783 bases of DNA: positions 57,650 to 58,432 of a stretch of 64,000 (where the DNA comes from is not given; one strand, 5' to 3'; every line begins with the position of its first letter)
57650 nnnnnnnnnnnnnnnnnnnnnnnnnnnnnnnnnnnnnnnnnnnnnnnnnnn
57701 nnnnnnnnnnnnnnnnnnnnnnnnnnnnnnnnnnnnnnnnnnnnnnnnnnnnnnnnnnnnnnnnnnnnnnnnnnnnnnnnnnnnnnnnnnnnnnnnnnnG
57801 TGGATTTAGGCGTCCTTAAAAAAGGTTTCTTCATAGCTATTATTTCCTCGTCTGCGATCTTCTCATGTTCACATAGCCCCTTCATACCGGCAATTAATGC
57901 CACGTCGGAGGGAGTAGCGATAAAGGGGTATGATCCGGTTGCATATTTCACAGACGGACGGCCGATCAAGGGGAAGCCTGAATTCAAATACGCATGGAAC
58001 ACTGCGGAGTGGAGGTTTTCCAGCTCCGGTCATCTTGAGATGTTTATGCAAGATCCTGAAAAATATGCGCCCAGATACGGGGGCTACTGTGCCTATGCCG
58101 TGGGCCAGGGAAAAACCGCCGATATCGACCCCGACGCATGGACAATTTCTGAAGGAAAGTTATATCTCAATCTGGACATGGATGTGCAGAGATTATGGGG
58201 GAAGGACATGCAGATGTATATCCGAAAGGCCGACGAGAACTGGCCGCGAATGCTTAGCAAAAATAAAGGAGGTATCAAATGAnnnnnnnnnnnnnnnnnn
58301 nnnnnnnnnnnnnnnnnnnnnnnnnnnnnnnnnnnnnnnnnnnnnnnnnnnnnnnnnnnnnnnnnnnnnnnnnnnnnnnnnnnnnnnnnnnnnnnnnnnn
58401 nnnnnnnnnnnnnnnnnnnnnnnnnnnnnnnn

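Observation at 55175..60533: Extracytoplasmic methionine-centred gene neighbourhood (Met-rich protein + exported MsrB/MsrA + YHS + FixH-like + His/Met-rich protein)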

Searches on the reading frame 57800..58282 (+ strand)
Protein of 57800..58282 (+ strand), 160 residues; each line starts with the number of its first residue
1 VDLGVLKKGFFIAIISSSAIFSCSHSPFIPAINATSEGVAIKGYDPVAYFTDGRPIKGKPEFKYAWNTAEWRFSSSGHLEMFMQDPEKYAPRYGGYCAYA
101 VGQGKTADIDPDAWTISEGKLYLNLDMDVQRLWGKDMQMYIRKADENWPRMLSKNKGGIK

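Call 3: search_protein_families(library=pfam, proteins=[window:57800-58282:+], max_evalue=0.01)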
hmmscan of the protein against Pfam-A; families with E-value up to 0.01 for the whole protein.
window:57800-58282:+ (160 aa): 1 family
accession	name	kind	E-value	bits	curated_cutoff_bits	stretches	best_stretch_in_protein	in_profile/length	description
PF04945.19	YHS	-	4e-07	30.4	30.3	1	47-92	1-46/47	YHS domain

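Call 5: search_protein_families(library=ncbifam, proteins=[window:57800-58282:+], max_evalue=0.01)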
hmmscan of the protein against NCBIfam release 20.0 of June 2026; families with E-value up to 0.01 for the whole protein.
window:57800-58282:+ (160 aa): 1 family
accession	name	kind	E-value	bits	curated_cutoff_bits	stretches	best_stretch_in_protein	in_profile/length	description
NF041384.1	YHS_seleno_dom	subfamily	1.6e-48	163.7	70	1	39-149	2-112/113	YHS domain-containing (seleno)protein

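Call 18: find_related_loci(query=window:57800-58282:+, collection=genome_contigs, flank=8000)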
Query window:57800-58282:+ (160 aa) in genome_contigs; peptide patterns used: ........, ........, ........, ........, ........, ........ (x = any residue, [..] = any of these).
600 stretches matched a pattern (row limit reached: there are more); 529 encode a relative of the query (tblastn E <= 1e-3); the best 80 are kept; 80 distinct loci.
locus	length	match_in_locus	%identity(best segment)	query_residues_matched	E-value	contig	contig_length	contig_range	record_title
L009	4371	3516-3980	60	1-157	2e-62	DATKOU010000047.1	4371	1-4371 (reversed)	MAG TPA_asm: Thermodesulfovibrionales bacterium isolate SMAG_U14772 k141_2367063, whole genome shotgun sequence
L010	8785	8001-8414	61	10-151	3e-59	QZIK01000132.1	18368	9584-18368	MAG: Desulfobacteraceae bacterium isolate SURF_67 Ga0104751_1004433, whole genome shotgun sequence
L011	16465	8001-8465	55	1-154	5e-58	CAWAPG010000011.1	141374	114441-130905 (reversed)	MAG: uncultured delta proteobacterium isolate MFD02923.bin.1.83 genome assembly, contig: contig_36736, whole genome shot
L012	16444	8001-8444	55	10-157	1e-57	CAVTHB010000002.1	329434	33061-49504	MAG: uncultured Nitrospira sp. isolate MFD05942.bin.3.267 genome assembly, contig: contig_13752, whole genome shotgun se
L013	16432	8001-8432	58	12-157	3e-57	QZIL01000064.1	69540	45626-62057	MAG: Nitrospiraceae bacterium isolate SURF_66 Ga0104751_1000451, whole genome shotgun sequence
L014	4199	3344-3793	56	7-154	6e-57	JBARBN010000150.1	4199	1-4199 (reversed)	MAG: Nitrospirota bacterium isolate MFD05764_ilm_asm_bin136 k127_1060528, whole genome shotgun sequence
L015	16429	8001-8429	57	12-154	6e-55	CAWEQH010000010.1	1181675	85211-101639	MAG: uncultured Nitrospiraceae bacterium isolate MFD01872.bin.1.109 genome assembly, contig: contig_59915, whole genome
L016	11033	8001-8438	58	5-153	4e-54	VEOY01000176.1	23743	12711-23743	MAG: Nitrospirae bacterium isolate MnB_6 Mn-Nitrospirae-1_8088, whole genome shotgun sequence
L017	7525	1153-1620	54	1-154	6e-54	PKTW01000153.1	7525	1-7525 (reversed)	MAG: Desulfobulbaceae bacterium isolate BM004 sc_5323, whole genome shotgun sequence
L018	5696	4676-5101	57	13-154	3e-53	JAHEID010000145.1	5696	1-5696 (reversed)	MAG: Deltaproteobacteria bacterium isolate Ww487 NODE_51787_length_5696_cov_4.773991, whole genome shotgun sequence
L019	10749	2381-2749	62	32-154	4e-52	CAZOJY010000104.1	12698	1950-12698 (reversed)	MAG TPA_asm: uncultured Eubacteriales bacterium isolate binchicken_co275_143 genome assembly, contig: NODE_7364_length_1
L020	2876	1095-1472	63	22-149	5e-52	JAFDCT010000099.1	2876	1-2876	MAG: Deltaproteobacteria bacterium isolate MB4D_Bin_25 MB4D_Bin_25_MB4D_0306_000001147029, whole genome shotgun sequence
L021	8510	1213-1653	56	7-154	6e-52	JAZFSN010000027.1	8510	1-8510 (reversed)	MAG: Thermodesulfovibrionia bacterium isolate BS2bin.1 BS2bin.1_27, whole genome shotgun sequence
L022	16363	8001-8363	60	38-158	1e-50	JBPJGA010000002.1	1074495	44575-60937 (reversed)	Opitutaceae bacterium D2-102 NODE_2_length_1074495_cov_35.45, whole genome shotgun sequence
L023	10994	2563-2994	55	11-154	2e-50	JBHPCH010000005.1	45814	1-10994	Thermodesulfobacteriota bacterium isolate SAG AM-311-B10 NODE_5_length_45814_cov_30.686706, whole genome shotgun sequenc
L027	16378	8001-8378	58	29-154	9e-49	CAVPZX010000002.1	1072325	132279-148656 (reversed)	MAG: Nitrospirota bacterium isolate MFD03726.bin.1.73 genome assembly, contig: contig_49396, whole genome shotgun sequen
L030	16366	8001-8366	62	32-152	6e-48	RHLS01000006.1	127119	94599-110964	MAG: Desulfuromonadales bacterium isolate GT-UBC1 NODE_22_length_127119_cov_51.1085_ID_405732, whole genome shotgun sequ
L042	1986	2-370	57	32-154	2e-46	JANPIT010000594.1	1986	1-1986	MAG: Opitutaceae bacterium isolate VAR_61_metabat_518 VAR_61_k141_4228345, whole genome shotgun sequence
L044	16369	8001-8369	57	32-154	1e-45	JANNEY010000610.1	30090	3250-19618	MAG: Opitutaceae bacterium isolate OTE_75_metabat_356 OTE_75_k141_4609407, whole genome shotgun sequence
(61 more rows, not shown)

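Call 22: search_protein_families(library=pfam, proteins=[L015:2948-3655:+, L015:4099-4713:+, L015:4860-6329:+, L015:6809-7348:+, L015:10479-11186:+, L015:11211-12674:+, L015:12709-13710:+, L015:14068-16146:-, L015:1602-2771:+, L015:739-1512:-], max_evalue=0.001)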
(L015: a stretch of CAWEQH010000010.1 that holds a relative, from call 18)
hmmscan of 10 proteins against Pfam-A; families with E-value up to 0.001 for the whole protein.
L015:2948-3655:+ (235 aa): 0 families

L015:4099-4713:+ (204 aa): 1 family
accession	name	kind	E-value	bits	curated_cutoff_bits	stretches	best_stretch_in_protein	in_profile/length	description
PF00072.30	Response_reg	-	1.2e-28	100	30.2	1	17-127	1-111/111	Response regulator receiver domain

L015:4860-6329:+ (489 aa): 4 families
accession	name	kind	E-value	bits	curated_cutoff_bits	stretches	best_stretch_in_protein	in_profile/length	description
PF02518.31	HATPase_c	-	5.3e-28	98.1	26.4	1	381-488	3-108/111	Histidine kinase-, DNA gyrase B-, and HSP90-like ATPase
PF00512.31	HisKA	-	4.1e-18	65.6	26.9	1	266-332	2-65/66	His Kinase A (phospho-acceptor) domain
PF00672.30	HAMP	-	1.2e-06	29.2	25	1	197-253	2-52/53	HAMP domain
PF14501.12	HATPase_c_5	-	0.00041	20.7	22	1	386-475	8-90/102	GHKL domain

L015:6809-7348:+ (179 aa): 1 family
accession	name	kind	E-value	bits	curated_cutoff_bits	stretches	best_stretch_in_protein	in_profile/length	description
PF24298.1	DUF7482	-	4.5e-22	79.4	27.5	1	49-172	2-118/257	Domain of unknown function (DUF7482)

L015:10479-11186:+ (235 aa): 1 family
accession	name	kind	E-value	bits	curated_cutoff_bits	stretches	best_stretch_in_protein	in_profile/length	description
PF09335.16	VTT_dom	-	1e-23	84.5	33.9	1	75-188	4-122/123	VTT domain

L015:11211-12674:+ (487 aa): 10 families
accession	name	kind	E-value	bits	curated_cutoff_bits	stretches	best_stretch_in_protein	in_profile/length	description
PF07992.20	Pyr_redox_2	-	3e-62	211.1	26.1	1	7-325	2-291/291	Pyridine nucleotide-disulphide oxidoreductase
PF02852.28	Pyr_redox_dim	-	5.6e-24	84.9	25.3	1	346-448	2-105/110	Pyridine nucleotide-disulphide oxidoreductase, dimerisation domain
PF00070.33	Pyr_redox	-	7.5e-21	74.9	22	1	175-249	2-78/82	Pyridine nucleotide-disulphide oxidoreductase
PF13738.12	Pyr_redox_3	-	4.5e-14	52.8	30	1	122-309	112-305/305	Pyridine nucleotide-disulphide oxidoreductase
PF01134.28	GIDA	-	1.9e-09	37.5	22.1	1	7-66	1-57/391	Glucose inhibited division protein A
PF03486.20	HI0933_like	-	3.8e-08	33.5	50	0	7-42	2-37/244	HI0933-like protein Rossmann domain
PF12831.13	FAD_oxidored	-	1.5e-07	31.5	27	1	7-44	1-38/416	FAD dependent oxidoreductase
PF13450.12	NAD_binding_8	-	5.9e-07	30.1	21.9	1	10-46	1-37/68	NAD(P)-binding Rossmann-like domain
PF13434.12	Lys_Orn_oxgnase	-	0.00025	20.7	21.3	1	129-244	142-259/339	L-lysine 6-monooxygenase/L-ornithine 5-monooxygenase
PF02826.25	2-Hacid_dh_C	-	0.00036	20.4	25.1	0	172-213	36-77/178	D-isomer specific 2-hydroxyacid dehydrogenase, NAD binding domain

L015:12709-13710:+ (333 aa): 1 family
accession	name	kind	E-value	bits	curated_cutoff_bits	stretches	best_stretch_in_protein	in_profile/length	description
PF04055.27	Radical_SAM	-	5.5e-09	36.8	29.5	1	68-196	7-143/166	Radical SAM superfamily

L015:14068-16146:- (692 aa): 6 families
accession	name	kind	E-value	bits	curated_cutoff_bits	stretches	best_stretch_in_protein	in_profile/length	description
PF17201.10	Cache_3-Cache_2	-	5.4e-50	170.8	27.7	1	33-294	4-290/299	Cache 3/Cache 2 fusion domain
PF00015.26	MCPsignal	-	1.8e-47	161.8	34.6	1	438-592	3-171/172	Methyl-accepting chemotaxis protein (MCP) signalling domain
PF17202.10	sCache_3_3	-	4e-31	108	28.8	1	108-211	4-102/107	Single cache domain 3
PF17203.10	sCache_3_2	-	4.7e-08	33.6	28.4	1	91-211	21-133/140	Single cache domain 3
PF00672.30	HAMP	-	1.1e-06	29.3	25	1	325-373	4-52/53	HAMP domain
PF02743.24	dCache_1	-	0.00019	21.5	45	1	178-254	124-202/240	Cache domain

L015:1602-2771:+ (389 aa): 4 families
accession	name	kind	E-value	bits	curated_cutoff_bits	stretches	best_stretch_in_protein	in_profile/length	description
PF13506.12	Glyco_transf_21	-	3e-45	154.2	21.7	1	103-276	3-174/174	Glycosyl transferase family 21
PF13641.12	Glyco_tranf_2_3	-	6.9e-22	79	27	1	63-275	18-228/230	Glycosyltransferase like family 2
PF13632.12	Glyco_trans_2_3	-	3e-17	63.5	27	1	136-324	3-197/198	Glycosyl transferase family group 2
PF00535.33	Glycos_transf_2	-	8.6e-08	32.7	23.3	1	60-220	12-166/168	Glycosyl transferase family 2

L015:739-1512:- (257 aa): 1 family
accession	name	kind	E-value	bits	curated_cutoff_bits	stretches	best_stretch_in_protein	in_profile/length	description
PF01048.26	PNP_UDP_1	-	3.2e-20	73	25.1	1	4-198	2-208/233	Phosphorylase superfamily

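Call 31: search_protein_families(library=pfam, proteins=[L027:4385-5188:+, L027:5193-6671:+, L027:8547-9389:+, L027:9382-10158:+, L027:10393-11820:-, L027:12033-12857:+, L027:12844-13776:+, L027:3525-4034:-, L042:411-1985:+, L044:7502-7912:+], max_evalue=0.001)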
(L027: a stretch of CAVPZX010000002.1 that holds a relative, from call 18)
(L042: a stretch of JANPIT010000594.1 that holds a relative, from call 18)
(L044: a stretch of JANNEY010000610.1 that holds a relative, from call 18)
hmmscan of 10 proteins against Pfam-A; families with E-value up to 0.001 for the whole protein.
L027:4385-5188:+ (267 aa): 2 families
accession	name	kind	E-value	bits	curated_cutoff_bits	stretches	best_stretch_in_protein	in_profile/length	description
PF00486.34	Trans_reg_C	-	2.2e-27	95.3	26.2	1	185-261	1-77/77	Transcriptional regulatory protein, C terminal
PF00072.30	Response_reg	-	1.1e-24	87.2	30.2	1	36-145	1-110/111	Response regulator receiver domain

L027:5193-6671:+ (492 aa): 3 families
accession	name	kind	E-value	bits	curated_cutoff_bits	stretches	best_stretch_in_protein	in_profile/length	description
PF02518.31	HATPase_c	-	7.2e-26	91.2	26.4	1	381-489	3-109/111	Histidine kinase-, DNA gyrase B-, and HSP90-like ATPase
PF00512.31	HisKA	-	3.3e-16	59.5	26.9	1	266-332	2-65/66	His Kinase A (phospho-acceptor) domain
PF00672.30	HAMP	-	0.00017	22.3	25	1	201-253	6-52/53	HAMP domain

L027:8547-9389:+ (280 aa): 1 family
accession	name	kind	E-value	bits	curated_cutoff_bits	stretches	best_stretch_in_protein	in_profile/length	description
PF01292.26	Ni_hydr_CYTB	-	8.2e-22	78.3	30.1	1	16-269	1-179/179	Prokaryotic cytochrome b561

L027:9382-10158:+ (258 aa): 1 family
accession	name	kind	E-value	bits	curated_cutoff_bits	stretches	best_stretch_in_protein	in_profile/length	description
PF00174.25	Oxidored_molyb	-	5e-34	117.8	24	1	96-235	10-163/169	Oxidoreductase molybdopterin binding domain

L027:10393-11820:- (475 aa): 3 families
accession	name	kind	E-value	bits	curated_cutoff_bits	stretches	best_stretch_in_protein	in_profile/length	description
PF13424.12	TPR_12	-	8.4e-13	48.8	30.1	0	328-394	4-72/77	Tetratricopeptide repeat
PF07719.23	TPR_2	-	7.1e-05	23.1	27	0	330-356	4-30/34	Tetratricopeptide repeat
PF09986.15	DUF2225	-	0.0009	19.5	21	0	391-468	94-173/214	Uncharacterized protein conserved in bacteria (DUF2225)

L027:12033-12857:+ (274 aa): 1 family
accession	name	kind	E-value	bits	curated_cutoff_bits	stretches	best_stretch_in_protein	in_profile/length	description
PF13482.12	RNase_H_2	-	4.4e-30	105.2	22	1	102-256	1-165/165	RNase_H superfamily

L027:12844-13776:+ (310 aa): 3 families
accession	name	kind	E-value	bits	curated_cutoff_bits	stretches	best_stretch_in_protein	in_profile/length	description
PF00589.27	Phage_integrase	-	2.3e-47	161.4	27.1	1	128-294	3-169/172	Phage integrase family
PF02899.23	Phage_int_SAM_1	-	1e-18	67.8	22.3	1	25-105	3-83/83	Phage integrase, N-terminal SAM-like domain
PF13495.12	Phage_int_SAM_4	-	0.00028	21.6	27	1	22-105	1-82/85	Phage integrase, N-terminal SAM-like domain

L027:3525-4034:- (169 aa): 2 families
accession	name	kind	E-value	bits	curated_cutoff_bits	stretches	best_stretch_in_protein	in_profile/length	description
PF01625.27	PMSR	-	5e-22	79.2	23.7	1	3-91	48-143/153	Peptide methionine sulfoxide reductase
PF20939.2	MsrA_helical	-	0.00014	22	23.7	1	118-146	12-40/51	Selenoprotein methionine sulfoxide reductase A, helical domain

L042:411-1985:+ (525 aa): 1 family
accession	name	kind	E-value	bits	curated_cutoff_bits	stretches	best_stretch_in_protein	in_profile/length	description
PF09335.16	VTT_dom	-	1.4e-11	45.3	33.9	1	40-152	6-119/123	VTT domain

L044:7502-7912:+ (136 aa): 2 families
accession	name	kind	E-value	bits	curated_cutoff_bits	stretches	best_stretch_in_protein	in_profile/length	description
PF07681.17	DoxX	-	2.5e-06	28.5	23.6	1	17-91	4-82/85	DoxX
PF13564.11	DoxX_2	-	5.2e-05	23.8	26.3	1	20-115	4-99/103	DoxX-like family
